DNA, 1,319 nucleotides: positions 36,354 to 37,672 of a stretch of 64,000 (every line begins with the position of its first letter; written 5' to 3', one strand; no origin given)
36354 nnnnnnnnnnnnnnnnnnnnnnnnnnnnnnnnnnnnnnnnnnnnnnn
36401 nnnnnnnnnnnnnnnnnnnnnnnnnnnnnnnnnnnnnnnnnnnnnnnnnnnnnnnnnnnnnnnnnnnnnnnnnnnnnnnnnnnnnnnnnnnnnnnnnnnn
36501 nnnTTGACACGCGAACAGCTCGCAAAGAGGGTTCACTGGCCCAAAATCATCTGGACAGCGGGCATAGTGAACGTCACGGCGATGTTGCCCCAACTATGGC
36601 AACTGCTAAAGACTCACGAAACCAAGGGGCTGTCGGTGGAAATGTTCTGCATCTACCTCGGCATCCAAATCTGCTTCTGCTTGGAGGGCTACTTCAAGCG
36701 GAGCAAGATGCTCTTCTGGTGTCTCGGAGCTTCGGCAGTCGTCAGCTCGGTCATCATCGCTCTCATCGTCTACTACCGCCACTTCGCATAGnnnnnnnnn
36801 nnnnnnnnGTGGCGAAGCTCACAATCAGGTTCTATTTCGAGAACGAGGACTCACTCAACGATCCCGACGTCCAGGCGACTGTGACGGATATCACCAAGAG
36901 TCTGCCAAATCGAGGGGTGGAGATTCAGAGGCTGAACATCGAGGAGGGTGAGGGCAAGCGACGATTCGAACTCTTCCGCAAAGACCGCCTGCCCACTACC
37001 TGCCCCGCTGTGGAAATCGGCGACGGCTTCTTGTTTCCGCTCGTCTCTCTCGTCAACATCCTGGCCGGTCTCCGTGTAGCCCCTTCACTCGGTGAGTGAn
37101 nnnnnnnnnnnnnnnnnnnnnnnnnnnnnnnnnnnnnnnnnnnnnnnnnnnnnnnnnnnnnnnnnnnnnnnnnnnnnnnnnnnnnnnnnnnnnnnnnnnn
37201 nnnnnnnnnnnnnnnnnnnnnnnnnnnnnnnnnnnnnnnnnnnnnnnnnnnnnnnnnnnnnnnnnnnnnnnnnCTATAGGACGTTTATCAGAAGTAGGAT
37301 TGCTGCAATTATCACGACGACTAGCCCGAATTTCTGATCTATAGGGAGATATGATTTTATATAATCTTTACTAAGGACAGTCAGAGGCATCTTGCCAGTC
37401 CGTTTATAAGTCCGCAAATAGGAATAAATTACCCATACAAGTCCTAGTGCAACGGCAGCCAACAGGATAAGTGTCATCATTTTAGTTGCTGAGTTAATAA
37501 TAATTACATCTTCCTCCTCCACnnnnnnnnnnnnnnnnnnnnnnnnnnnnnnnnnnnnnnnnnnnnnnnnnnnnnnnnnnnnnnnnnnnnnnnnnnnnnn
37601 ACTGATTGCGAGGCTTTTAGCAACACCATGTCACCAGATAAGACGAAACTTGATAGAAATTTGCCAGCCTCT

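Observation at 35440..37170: tRNA-Glu-adjacent GC-rich islet: HicBA, partial tRNA 5' repeat, zinc-ribbon protein, operator-controlled SemiSWEET and a thioredoxin-fold gene, interrupting the dcw neighbourhood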

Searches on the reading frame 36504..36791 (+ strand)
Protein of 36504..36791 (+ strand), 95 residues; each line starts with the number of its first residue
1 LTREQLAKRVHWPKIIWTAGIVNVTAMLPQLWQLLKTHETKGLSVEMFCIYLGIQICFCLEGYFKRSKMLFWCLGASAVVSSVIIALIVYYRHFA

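Call 10: search_protein_families(library=pfam, proteins=[window:36504-36791:+], max_evalue=0.1)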
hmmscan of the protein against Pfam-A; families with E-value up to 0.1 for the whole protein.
window:36504-36791:+ (95 aa): 3 families
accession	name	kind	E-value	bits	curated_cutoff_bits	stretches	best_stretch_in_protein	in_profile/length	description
PF04193.19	PQ-loop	-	3.1e-05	24.1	22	1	17-65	7-55/61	PQ loop repeat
PF25129.1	Pyr4-TMTC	-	0.0091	16.1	27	1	15-55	137-178/227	Pyr4-like transmembrane terpene cyclases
PF03083.21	MtN3_slv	-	0.02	15.3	23.7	1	19-92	10-83/87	Sugar efflux transporter for intercellular exchange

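Call 57: search_solved_structures(query=window:36504-36791:+, max_evalue=10)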
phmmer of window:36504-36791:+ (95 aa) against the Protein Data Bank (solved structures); distinct sequences matched with E-value up to 10: 29.
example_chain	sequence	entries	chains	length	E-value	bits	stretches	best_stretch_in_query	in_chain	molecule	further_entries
4qnd_A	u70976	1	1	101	0.0064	20.2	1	15-87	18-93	Chemical transport protein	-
3zkm_C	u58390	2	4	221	0.011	19.4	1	3-83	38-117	FAB HEAVY CHAIN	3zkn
4rng_A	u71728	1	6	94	0.016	19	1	18-88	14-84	MtN3/saliva family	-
9kon_A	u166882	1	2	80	0.016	18.9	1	20-87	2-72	Sugar transporter SemiSWEET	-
4qnc_A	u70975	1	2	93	0.064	17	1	17-92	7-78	chemical transport protein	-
5uhs_A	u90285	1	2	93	0.069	16.9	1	17-92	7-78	Sugar transporter SemiSWEET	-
3vfg_H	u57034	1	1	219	0.12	16.1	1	3-83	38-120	3F8 Heavy Chain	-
5i30_H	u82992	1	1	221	0.13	16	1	3-83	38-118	Fab PL-2 heavy chain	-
9cbn_E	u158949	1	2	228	0.16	15.7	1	3-83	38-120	HAstV1 neutralizing Fab 3H4 heavy chain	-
7up9_H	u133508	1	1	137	0.16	15.7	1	3-81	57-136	Fab 2D3 heavy chain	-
4x5m_A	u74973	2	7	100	0.47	14.2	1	23-66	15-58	Uncharacterized protein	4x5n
5uhq_A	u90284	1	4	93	0.47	14.2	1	17-92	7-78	Sugar transporter SemiSWEET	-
5th9_H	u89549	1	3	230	0.59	13.9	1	3-82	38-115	GS-5745 Fab heavy chain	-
9b7b_C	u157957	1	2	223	0.6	13.9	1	3-83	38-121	h44H10-V22 Antibody, heavy chain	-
6i6b_A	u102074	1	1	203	0.71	13.7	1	14-69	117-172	ER lumen protein-retaining receptor 2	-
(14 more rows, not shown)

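Call 60: find_homologous_proteins(query=window:36504-36791:+, max_evalue=0.001)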
Query window:36504-36791:+ (95 aa): 18 proteins with E <= 0.001 among 20 candidates.
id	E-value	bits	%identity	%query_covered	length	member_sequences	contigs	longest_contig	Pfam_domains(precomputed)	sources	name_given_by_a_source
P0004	5.3e-58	211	100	100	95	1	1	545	-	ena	-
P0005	1.1e-57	210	99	100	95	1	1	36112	-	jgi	-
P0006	2.4e-49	184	85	100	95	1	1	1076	PF04193.20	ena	-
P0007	2.4e-46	174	83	100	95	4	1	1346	PF04193.20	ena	-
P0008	8.0e-45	169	82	99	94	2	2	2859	-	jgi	-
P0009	3.1e-38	148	72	97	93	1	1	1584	PF04193.20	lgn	-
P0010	3.2e-34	135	61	97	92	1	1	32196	PF04193.20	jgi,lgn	-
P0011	3.8e-34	135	90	72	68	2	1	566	PF04193.20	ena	-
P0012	7.2e-34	134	68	92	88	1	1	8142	-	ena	-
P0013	3.4e-33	132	60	100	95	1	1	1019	-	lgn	-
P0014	2.8e-31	126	61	98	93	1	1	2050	-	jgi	jgi:uncharacterized protein with PQ loop repeat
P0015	4.0e-31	125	61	100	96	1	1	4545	PF04193.20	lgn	-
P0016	1.3e-30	123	58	97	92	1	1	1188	-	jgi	jgi:uncharacterized protein with PQ loop repeat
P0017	1.4e-30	123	64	97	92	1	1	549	-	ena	-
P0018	1.3e-29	120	64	97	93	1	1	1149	PF04193.20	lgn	-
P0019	1.7e-28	117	64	80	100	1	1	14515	-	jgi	-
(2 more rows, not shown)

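Call 62: find_encoding_contigs(protein=P0010, flank=6000, max_places=3)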
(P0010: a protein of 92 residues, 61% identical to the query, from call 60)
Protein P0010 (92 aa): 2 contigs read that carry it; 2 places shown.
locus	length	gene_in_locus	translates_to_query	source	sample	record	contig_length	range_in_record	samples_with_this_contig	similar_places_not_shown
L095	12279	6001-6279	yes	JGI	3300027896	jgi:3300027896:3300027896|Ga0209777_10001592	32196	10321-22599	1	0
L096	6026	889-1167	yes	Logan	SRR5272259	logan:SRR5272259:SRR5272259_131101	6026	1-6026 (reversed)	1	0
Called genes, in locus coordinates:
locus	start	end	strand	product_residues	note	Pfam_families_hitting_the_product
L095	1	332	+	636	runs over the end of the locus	PF17764:PriA_3primeBD, PF00270:DEAD (faint), PF18074:PriA_C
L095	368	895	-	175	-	PF01936:NYN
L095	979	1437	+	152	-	PF01327:Pep_deformylase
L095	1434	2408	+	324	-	PF00551:Formyl_trans_N, PF02911:Formyl_trans_C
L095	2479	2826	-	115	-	-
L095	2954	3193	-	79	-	-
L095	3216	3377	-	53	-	-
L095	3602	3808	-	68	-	PF23477:zf_Tbcl_2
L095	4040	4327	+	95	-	-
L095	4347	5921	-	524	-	PF04932:Wzy_C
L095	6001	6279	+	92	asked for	PF04193:PQ-loop (weak)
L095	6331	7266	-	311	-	PF00535:Glycos_transf_2, PF13641:Glyco_tranf_2_3, PF13632:Glyco_trans_2_3 (faint)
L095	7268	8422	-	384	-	PF13692:Glyco_trans_1_4, PF13524:Glyco_trans_1_2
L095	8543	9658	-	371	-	PF13439:Glyco_transf_4, PF00534:Glycos_transf_1, PF13692:Glyco_trans_1_4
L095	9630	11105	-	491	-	PF01943:Polysacc_synt, PF03023:MurJ, PF13440:Polysacc_synt_3, PF01554:MatE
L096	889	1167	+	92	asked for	PF04193:PQ-loop (weak)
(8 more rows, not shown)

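Call 63: find_encoding_contigs(protein=P0012, flank=6000, max_places=3)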
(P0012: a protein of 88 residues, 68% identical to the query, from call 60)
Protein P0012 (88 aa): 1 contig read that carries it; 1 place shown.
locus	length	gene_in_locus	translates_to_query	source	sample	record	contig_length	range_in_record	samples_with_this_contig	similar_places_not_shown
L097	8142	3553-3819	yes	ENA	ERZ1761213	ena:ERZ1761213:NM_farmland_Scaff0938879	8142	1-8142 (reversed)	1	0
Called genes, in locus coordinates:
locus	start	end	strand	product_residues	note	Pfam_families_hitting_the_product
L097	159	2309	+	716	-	PF02518:HATPase_c, PF00204:DNA_gyraseB, PF01751:Toprim, PF00986:DNA_gyraseB_C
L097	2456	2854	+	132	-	-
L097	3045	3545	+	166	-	-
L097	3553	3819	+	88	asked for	-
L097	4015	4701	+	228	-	-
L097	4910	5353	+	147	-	PF02381:MraZ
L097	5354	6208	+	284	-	PF01795:Methyltransf_5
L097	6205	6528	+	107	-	-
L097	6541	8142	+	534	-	?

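Call 64: find_encoding_contigs(protein=P0019, flank=6000, max_places=3)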
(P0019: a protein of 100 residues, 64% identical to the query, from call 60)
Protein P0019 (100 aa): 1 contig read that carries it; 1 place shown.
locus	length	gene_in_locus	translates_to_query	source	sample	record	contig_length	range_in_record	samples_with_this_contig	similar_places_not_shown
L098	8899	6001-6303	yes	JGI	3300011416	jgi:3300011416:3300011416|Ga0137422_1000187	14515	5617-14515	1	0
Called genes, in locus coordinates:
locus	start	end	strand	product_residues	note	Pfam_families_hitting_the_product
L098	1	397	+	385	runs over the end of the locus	PF01266:DAO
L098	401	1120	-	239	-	PF02525:Flavodoxin_2, PF03358:FMN_red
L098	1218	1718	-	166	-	PF12867:DinB_2 (weak)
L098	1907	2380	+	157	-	PF08327:AHSA1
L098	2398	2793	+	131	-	PF00903:Glyoxalase, PF22677:Ble-like_N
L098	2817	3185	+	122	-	PF07237:DUF1428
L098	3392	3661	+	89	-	-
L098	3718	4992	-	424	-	PF06123:CreD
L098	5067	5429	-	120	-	PF03960:ArsC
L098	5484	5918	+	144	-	PF08818:DUF1801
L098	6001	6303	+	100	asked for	-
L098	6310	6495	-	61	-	-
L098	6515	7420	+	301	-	PF00149:Metallophos (weak)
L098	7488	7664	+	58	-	-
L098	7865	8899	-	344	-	?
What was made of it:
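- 36504..36791 (+): PQ-loop / SemiSWEET-like 95-aa membrane protein. 18 homologue clusters in varied CPR (Candidate Phyla Radiation) contexts (calls 60, 62-64).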

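Call 68: find_encoding_contigs(protein=P0007, flank=5000, max_places=4)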
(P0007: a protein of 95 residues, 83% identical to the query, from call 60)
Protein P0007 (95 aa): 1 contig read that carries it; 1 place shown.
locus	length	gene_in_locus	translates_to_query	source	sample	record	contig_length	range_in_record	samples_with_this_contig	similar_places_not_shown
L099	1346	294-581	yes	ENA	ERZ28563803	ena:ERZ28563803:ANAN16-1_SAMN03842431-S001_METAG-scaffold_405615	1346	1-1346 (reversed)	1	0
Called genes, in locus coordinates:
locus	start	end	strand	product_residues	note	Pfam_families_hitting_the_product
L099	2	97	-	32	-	?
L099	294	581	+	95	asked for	PF04193:PQ-loop (weak)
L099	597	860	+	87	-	-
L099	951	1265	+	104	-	-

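Call 69: find_encoding_contigs(protein=P0009, flank=5000, max_places=4)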
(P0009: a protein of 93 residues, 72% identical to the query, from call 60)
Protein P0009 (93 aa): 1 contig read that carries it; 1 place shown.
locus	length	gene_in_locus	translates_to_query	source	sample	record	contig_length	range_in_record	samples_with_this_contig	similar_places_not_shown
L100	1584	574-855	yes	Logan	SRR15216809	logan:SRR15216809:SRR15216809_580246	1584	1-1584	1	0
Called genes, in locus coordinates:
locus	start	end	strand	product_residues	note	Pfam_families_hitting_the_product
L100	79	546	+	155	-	PF00892:EamA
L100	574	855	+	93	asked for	PF04193:PQ-loop (weak)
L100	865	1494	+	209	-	-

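Call 70: find_encoding_contigs(protein=P0008, flank=5000, max_places=4)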
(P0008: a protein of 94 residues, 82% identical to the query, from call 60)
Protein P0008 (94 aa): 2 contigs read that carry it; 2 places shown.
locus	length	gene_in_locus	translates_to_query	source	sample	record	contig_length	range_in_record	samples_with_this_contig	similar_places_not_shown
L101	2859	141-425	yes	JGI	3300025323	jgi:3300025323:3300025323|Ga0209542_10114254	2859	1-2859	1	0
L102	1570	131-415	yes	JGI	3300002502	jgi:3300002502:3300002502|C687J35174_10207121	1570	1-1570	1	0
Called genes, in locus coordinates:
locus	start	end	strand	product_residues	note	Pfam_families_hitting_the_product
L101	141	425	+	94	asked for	-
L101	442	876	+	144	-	-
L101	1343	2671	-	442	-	PF08245:Mur_ligase_M, PF02875:Mur_ligase_C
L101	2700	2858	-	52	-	?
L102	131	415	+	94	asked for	-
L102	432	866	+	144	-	-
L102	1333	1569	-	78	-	?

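Call 92: search_protein_families(library=padloc, proteins=[window:36504-36791:+], max_evalue=0.01)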
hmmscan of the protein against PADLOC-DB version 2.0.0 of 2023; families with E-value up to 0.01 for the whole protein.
window:36504-36791:+ (95 aa): 0 families

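Call 93: search_protein_families(library=phrogs, proteins=[window:36504-36791:+], max_evalue=0.01)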
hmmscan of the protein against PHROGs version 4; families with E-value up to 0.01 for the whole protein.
window:36504-36791:+ (95 aa): 0 families

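Call 94: search_protein_families(library=ncbifam, proteins=[window:36504-36791:+], max_evalue=0.01)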
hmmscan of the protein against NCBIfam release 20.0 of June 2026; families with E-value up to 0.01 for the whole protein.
window:36504-36791:+ (95 aa): 2 families
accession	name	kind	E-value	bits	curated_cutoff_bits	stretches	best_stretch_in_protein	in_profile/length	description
NF037968.1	SemiSWEET_2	subfamily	1.1e-06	28.7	80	1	18-85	3-70/76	SemiSWEET transporter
NF037969.1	SemiSWEET_3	subfamily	0.0002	21.5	100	1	14-89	13-90/97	SemiSWEET transporter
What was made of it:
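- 36504..36791 (+): PDB SemiSWEET 4qnd 0.006 (calls 10, 57, 94).
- Checked: It gives weak matches to SemiSWEET models and structures (calls 10, 57, 94).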

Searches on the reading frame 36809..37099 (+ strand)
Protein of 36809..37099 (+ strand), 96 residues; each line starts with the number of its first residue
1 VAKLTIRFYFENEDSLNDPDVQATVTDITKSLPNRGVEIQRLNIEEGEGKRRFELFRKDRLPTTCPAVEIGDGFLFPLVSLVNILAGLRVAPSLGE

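Call 10: search_protein_families(library=pfam, proteins=[window:36809-37099:+], max_evalue=0.1)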
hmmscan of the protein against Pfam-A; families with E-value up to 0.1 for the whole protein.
window:36809-37099:+ (96 aa): 0 families

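Call 27: find_homologous_proteins(query=window:36809-37099:+, max_evalue=0.01)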
Query window:36809-37099:+: 1 candidates shared short words with the query, none scored E <= 0.01.

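Call 58: search_solved_structures(query=window:36809-37099:+, max_evalue=10)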
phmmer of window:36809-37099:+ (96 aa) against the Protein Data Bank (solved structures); distinct sequences matched with E-value up to 10: 0.

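Call 65: predict_structure(protein=window:36809-37099:+)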
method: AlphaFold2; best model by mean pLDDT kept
length: 96 residues; sequences in the alignment: 1
mean_pLDDT: 42.0   pTM: 0.33
mean pLDDT of the five models: 42.0, 41.9, 41.3, 40.5, 39.5
residues with pLDDT >= 90: 0; 70-90: 0; 50-70: 18; < 50: 78
segments of 3 or more residues with pLDDT < 50: 1-13, 33-96
pLDDT, mean of each block of 10 residues (from residue 1): 42 53 58 43 40 39 35 35 39 31
secondary structure, 60 per line:
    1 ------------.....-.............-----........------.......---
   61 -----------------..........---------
elements in order: H13-17 H19-31 E37-44 E51-57 H78-87

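Call 92: search_protein_families(library=padloc, proteins=[window:36809-37099:+], max_evalue=0.01)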
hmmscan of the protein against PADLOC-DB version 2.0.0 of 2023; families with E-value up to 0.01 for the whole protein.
window:36809-37099:+ (96 aa): 0 families

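Call 93: search_protein_families(library=phrogs, proteins=[window:36809-37099:+], max_evalue=0.01)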
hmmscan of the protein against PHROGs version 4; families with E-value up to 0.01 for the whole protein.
window:36809-37099:+ (96 aa): 0 families

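Call 94: search_protein_families(library=ncbifam, proteins=[window:36809-37099:+], max_evalue=0.01)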
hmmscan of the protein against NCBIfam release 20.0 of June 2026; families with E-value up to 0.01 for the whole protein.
window:36809-37099:+ (96 aa): 0 families

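Call 99: search_protein_representatives(protein=window:36809-37099:+)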
Query: 96 residues. Proteins with E-value up to 0.001 (for the whole library): 2; up to 1e-10: 1; up to 1e-30: 1. The best 2 are listed.
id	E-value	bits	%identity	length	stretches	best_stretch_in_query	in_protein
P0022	2.7e-53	193.9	97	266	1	1-96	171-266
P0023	1.3e-04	38.1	38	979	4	10-52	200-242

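Call 100: search_protein_families(library=pfam, proteins=[P0023], max_evalue=0.01)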
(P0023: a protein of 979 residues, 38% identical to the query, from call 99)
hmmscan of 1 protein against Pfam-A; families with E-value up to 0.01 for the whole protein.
P0023 (979 aa): 3 families
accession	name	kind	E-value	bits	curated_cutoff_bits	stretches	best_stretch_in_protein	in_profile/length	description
PF00018.34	SH3_1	-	9.7e-09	35.1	22.9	1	862-903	5-48/48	SH3 domain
PF07653.23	SH3_2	-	0.00056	20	21.8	1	859-906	4-52/55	Variant SH3 domain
PF14604.12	SH3_9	-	0.0027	18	30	1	859-906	1-48/49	Variant SH3 domain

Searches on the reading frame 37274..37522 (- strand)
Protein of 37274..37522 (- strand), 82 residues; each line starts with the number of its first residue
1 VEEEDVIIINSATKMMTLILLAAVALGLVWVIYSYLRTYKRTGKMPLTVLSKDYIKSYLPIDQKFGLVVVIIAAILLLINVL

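Call 10: search_protein_families(library=pfam, proteins=[window:37274-37522:-], max_evalue=0.1)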
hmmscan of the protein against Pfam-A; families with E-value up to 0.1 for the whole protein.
window:37274-37522:- (82 aa): 1 family
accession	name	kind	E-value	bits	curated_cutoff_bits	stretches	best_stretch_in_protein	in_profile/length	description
PF18303.6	Saf_2TM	-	0.031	14.6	29.5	1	15-50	67-105/152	SAVED-fused 2TM effector domain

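Call 92: search_protein_families(library=padloc, proteins=[window:37274-37522:-], max_evalue=0.01)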
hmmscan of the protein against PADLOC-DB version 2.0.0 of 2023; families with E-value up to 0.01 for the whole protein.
window:37274-37522:- (82 aa): 0 families

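Call 93: search_protein_families(library=phrogs, proteins=[window:37274-37522:-], max_evalue=0.01)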
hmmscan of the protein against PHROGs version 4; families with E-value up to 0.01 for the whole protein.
window:37274-37522:- (82 aa): 0 families

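Call 94: search_protein_families(library=ncbifam, proteins=[window:37274-37522:-], max_evalue=0.01)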
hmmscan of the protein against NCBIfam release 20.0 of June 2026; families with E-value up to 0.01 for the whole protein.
window:37274-37522:- (82 aa): 0 families
